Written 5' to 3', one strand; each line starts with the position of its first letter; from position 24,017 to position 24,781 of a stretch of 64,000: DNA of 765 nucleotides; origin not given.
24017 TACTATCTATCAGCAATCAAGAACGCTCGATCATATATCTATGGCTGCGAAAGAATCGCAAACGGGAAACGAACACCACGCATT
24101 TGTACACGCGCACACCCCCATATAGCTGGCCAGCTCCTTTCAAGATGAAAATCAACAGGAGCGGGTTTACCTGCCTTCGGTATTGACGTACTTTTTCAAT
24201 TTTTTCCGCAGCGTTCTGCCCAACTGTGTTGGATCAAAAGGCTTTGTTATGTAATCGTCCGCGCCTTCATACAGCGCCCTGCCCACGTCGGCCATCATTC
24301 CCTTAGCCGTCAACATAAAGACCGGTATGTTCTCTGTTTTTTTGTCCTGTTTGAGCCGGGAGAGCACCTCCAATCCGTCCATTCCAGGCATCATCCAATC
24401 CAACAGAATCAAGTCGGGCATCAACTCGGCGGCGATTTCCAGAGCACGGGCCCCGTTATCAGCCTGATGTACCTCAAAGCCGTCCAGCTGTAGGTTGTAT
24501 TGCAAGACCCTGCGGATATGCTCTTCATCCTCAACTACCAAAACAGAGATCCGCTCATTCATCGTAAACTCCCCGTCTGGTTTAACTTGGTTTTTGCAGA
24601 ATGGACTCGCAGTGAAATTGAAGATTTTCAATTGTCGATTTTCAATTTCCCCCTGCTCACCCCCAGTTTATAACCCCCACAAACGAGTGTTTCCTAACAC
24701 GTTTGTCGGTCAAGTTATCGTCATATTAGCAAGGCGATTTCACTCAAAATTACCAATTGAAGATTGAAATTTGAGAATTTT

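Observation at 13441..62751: STRR-like heptanucleotide tandem arrays in three sequence flavours throughout the window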

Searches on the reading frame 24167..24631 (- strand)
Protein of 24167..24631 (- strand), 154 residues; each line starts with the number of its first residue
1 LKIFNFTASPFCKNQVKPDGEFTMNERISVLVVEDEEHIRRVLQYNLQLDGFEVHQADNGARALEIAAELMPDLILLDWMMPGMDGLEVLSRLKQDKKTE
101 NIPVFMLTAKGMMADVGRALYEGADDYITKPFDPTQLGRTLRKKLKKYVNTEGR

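Call 9: search_protein_families(library=pfam, proteins=[window:24167-24631:-])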
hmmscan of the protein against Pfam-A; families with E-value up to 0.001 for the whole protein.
window:24167-24631:- (154 aa): 1 family
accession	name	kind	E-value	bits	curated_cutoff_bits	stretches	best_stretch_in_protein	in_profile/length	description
PF00072.30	Response_reg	-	3.7e-32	111.2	30.2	1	30-139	1-108/111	Response regulator receiver domain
